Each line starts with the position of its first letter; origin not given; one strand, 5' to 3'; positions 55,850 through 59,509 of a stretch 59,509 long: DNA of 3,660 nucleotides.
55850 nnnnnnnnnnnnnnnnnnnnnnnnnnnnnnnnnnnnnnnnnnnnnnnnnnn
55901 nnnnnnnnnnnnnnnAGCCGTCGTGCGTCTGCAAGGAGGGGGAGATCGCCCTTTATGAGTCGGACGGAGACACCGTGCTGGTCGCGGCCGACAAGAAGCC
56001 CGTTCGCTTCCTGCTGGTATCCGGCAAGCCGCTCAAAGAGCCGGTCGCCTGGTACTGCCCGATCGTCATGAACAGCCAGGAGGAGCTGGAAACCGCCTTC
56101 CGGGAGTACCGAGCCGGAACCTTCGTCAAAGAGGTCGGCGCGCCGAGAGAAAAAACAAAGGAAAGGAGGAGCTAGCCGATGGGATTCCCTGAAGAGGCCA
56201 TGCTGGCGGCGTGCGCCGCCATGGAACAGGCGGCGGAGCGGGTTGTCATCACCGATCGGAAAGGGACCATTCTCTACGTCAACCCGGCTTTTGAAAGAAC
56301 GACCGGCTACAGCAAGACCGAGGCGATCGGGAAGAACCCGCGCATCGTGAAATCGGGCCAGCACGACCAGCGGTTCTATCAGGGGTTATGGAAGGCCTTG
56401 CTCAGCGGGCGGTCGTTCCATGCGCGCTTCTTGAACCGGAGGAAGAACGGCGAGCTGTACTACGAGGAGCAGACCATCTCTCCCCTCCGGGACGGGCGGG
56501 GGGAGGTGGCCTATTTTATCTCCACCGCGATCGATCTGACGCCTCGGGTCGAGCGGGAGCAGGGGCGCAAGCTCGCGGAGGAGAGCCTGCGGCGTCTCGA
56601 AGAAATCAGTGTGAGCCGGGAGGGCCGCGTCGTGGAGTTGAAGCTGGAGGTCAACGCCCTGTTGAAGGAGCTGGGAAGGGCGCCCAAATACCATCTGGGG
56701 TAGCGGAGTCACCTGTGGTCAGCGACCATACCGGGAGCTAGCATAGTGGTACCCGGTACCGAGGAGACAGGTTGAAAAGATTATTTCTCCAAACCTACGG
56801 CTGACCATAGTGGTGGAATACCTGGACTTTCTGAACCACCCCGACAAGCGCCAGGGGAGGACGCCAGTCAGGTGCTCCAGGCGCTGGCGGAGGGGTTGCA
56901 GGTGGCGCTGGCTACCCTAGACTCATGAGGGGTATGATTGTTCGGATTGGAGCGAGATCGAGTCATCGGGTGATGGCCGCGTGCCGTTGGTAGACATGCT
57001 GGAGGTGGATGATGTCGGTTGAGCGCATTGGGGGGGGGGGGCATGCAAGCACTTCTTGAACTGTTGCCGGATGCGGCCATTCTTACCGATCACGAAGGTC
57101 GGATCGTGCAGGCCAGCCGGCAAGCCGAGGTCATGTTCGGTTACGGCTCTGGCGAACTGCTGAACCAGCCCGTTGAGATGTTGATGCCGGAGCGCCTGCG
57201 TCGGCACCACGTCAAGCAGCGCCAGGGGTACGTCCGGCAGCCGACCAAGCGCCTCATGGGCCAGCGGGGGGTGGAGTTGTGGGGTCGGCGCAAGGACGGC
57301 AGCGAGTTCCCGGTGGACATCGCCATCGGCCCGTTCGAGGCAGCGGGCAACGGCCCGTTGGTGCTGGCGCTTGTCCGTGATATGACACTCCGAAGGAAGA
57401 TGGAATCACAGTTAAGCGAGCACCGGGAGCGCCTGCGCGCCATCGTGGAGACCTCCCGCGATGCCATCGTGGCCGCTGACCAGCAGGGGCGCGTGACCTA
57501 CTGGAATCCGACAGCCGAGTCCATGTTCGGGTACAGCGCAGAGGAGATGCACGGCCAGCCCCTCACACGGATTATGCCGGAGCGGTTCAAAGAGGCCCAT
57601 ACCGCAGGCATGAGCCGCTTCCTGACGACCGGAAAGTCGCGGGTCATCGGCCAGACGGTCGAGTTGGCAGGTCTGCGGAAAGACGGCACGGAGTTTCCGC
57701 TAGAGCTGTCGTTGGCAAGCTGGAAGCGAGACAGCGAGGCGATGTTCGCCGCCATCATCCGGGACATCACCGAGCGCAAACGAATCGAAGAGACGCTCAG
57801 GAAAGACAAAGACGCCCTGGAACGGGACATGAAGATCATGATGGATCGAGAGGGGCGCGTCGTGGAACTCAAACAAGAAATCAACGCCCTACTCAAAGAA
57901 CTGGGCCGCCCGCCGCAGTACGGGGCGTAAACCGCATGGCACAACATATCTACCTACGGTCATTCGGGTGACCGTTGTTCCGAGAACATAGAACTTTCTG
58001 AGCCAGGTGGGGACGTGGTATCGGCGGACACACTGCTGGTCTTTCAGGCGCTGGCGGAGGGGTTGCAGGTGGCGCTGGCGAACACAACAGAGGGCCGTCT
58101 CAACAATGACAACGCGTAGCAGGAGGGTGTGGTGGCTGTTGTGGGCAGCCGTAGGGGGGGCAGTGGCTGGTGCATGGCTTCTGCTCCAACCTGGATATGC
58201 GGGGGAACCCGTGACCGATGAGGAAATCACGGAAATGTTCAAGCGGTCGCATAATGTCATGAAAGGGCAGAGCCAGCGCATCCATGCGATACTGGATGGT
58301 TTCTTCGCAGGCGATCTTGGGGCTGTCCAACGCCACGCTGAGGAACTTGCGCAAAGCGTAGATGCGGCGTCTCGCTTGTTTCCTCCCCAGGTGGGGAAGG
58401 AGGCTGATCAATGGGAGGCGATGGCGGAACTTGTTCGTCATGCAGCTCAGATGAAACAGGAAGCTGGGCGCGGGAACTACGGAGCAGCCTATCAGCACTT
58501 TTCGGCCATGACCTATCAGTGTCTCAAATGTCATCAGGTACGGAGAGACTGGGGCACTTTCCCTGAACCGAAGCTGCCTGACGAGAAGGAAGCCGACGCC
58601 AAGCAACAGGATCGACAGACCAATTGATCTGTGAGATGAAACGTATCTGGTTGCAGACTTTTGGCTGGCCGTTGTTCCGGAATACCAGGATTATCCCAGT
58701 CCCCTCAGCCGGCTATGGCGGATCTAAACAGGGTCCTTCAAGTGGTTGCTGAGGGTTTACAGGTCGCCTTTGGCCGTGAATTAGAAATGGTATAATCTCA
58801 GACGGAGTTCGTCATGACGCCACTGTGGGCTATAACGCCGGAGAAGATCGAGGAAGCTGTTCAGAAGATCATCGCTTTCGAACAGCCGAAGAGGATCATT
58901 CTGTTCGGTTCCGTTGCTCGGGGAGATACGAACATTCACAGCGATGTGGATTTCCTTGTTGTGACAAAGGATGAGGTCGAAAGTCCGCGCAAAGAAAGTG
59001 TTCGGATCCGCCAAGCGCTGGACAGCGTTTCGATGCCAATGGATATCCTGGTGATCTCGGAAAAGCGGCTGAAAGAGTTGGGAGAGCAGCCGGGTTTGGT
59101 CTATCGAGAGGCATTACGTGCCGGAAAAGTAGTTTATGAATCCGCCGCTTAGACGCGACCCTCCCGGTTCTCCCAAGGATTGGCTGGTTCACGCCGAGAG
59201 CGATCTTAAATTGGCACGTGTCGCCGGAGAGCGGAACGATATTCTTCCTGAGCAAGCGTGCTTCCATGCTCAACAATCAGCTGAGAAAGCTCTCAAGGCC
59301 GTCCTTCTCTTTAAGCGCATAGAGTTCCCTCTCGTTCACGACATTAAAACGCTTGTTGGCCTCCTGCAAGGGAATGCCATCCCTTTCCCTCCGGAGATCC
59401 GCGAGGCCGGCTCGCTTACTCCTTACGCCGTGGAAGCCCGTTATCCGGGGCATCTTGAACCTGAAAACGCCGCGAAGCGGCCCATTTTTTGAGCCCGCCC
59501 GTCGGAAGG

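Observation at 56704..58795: Array of gene cassettes separated by a codon-periodic ~135-165 nt module that is always in frame with the preceding gene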

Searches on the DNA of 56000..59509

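Call 6: search_rna_families(source=window, start=56000, end=59509, threshold=evalue, max_evalue=10)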
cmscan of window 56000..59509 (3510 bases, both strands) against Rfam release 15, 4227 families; matches with E-value up to 10: 2.
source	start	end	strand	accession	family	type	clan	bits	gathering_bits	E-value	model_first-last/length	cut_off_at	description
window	56207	56264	+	RF03006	M23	Gene; sRNA;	-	25.2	41.2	0.079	1-53/53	no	M23 RNA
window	57930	57994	+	RF03963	mir-2996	Gene; miRNA;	-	22.4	100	0.2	1-72/72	no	mir-2996 microRNA precursor family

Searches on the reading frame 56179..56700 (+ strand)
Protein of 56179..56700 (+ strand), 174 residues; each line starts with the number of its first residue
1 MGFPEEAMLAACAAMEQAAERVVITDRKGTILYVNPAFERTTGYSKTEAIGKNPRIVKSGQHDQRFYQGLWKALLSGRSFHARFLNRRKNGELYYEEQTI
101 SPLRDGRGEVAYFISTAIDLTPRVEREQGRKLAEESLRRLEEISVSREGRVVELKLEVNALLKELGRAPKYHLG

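Call 81: search_protein_families(library=pfam, proteins=[window:56179-56700:+], max_evalue=0.01)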
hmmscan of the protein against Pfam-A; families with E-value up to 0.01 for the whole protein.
window:56179-56700:+ (174 aa): 5 families
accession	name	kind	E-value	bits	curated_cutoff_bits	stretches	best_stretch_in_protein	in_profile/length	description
PF00989.32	PAS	-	1.2e-18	67.6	22.6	1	14-119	6-112/113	PAS fold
PF13426.13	PAS_9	-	1.1e-16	61.4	27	1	22-121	4-102/103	PAS domain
PF08448.16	PAS_4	-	1.1e-13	51.8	23.1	1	22-124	8-109/110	PAS fold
PF08447.18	PAS_3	-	1.9e-11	44.5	25.6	1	31-117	1-89/89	PAS fold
PF13188.13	PAS_8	-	3.6e-06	27.1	21.8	1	13-51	5-44/65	PAS domain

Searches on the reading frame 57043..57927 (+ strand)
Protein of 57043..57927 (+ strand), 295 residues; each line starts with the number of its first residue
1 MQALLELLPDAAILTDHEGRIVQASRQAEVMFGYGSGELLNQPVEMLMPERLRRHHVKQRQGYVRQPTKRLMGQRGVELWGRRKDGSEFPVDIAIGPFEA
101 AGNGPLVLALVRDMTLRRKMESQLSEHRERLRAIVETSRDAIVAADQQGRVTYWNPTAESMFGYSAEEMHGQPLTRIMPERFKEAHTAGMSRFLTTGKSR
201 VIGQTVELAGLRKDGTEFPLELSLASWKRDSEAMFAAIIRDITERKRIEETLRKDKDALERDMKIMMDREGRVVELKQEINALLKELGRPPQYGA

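Call 81: search_protein_families(library=pfam, proteins=[window:57043-57927:+], max_evalue=0.01)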
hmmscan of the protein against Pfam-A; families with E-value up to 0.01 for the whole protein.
window:57043-57927:+ (295 aa): 7 families
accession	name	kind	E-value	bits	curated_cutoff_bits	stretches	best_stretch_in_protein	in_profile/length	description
PF13426.13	PAS_9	-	4.5e-34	117.3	27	2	140-244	2-103/103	PAS domain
PF00989.32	PAS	-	7.7e-32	110.1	22.6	2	129-242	1-113/113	PAS fold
PF08448.16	PAS_4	-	1.7e-24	86.6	23.1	2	136-247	2-110/110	PAS fold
PF13188.13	PAS_8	-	2.4e-19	68.9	21.8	2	129-180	1-53/65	PAS domain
PF24820.1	Diguanyl_cycl_sensor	-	1e-09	38.7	28.1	1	135-241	2-109/109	Diguanylate cyclase-like sensor domain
PF08447.18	PAS_3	-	2e-06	28.4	25.6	1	152-217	2-65/89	PAS fold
PF12860.13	PAS_7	-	1.9e-05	25.2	27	1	139-181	5-48/115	PAS fold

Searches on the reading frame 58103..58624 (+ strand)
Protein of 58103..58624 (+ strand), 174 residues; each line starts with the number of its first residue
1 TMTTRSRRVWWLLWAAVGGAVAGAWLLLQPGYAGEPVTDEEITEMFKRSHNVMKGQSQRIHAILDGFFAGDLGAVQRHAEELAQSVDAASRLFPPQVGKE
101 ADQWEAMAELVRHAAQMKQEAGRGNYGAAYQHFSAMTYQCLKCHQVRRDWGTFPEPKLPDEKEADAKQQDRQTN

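Call 81: search_protein_families(library=pfam, proteins=[window:58103-58624:+], max_evalue=0.01)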
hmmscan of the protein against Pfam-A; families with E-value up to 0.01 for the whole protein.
window:58103-58624:+ (174 aa): 1 family
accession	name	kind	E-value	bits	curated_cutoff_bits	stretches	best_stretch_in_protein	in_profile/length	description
PF01322.25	Cytochrom_C_2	-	3.7e-05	25.1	26.5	1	51-145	11-118/121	Cytochrome C'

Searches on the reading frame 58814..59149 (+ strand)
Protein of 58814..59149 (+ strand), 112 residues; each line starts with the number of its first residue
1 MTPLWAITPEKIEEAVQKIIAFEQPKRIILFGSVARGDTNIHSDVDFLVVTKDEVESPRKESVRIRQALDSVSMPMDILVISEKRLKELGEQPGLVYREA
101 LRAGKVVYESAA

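Call 81: search_protein_families(library=pfam, proteins=[window:58814-59149:+], max_evalue=0.01)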
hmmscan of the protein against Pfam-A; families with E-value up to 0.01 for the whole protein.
window:58814-59149:+ (112 aa): 4 families
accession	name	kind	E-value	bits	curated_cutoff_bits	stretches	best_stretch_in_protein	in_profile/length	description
PF01909.29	NTP_transf_2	-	1.1e-12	48.6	21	1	12-86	4-79/93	Nucleotidyltransferase domain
PF18765.7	Polbeta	-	1.2e-11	45.1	26.9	1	21-110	8-90/93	Polymerase beta, Nucleotidyltransferase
PF22600.2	MTPAP-like_central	-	0.00044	20.8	27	1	14-69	27-83/139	Poly(A) RNA polymerase, mitochondrial-like, central palm domain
PF03445.19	DUF294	-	0.0075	16.6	21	1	14-66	38-88/138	Putative nucleotidyltransferase DUF294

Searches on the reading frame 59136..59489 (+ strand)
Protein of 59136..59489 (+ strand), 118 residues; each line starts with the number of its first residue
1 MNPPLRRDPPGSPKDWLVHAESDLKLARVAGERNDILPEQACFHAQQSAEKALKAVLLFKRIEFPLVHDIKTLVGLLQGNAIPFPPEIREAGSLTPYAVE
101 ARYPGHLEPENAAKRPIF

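Call 11: find_encoding_contigs(protein=window:59136-59489:+, flank=10000, max_places=10)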
Protein window:59136-59489:+ (118 aa): 1 contig read that carries it; 1 place shown.
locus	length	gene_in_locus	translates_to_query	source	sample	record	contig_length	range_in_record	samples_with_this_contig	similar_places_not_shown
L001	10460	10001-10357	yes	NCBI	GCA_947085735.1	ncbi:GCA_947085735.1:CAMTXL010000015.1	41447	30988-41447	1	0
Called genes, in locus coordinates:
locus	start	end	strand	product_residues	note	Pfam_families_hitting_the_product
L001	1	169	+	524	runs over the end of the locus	PF03460:NIR_SIR_ferr, PF01077:NIR_SIR, PF03460:NIR_SIR_ferr, PF01077:NIR_SIR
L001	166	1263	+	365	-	PF01266:DAO, PF01593:Amino_oxidase (faint), PF13450:NAD_binding_8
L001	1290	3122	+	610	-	PF01558:POR, PF01855:POR_N, PF02780:Transketolase_C (weak), PF17147:PFOR_II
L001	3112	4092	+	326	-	PF02775:TPP_enzyme_C, PF12367:PFO_beta_C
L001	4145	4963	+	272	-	PF00072:Response_reg, PF00990:GGDEF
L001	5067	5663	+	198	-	PF13462:Thioredoxin_4, PF01323:DSBA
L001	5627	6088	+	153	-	PF07291:MauE, PF07681:DoxX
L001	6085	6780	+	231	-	PF02678:Pirin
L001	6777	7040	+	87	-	PF05726:Pirin_C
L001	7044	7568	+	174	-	PF00989:PAS, PF08448:PAS_4, PF13188:PAS_8 (weak), PF13426:PAS_9, PF08447:PAS_3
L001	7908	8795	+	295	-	PF00989:PAS, PF08448:PAS_4, PF12860:PAS_7 (faint), PF13426:PAS_9, PF00989:PAS, PF13188:PAS_8, PF08448:PAS_4, PF13426:PAS_9, +2 more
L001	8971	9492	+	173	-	-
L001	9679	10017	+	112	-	PF01909:NTP_transf_2, PF18765:Polbeta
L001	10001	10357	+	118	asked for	PF05168:HEPN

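Call 81: search_protein_families(library=pfam, proteins=[window:59136-59489:+], max_evalue=0.01)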
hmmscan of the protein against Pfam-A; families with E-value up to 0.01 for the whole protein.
window:59136-59489:+ (118 aa): 1 family
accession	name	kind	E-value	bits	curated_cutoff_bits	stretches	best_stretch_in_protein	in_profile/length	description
PF05168.19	HEPN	-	4.4e-20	72.4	22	1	14-109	2-96/117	HEPN domain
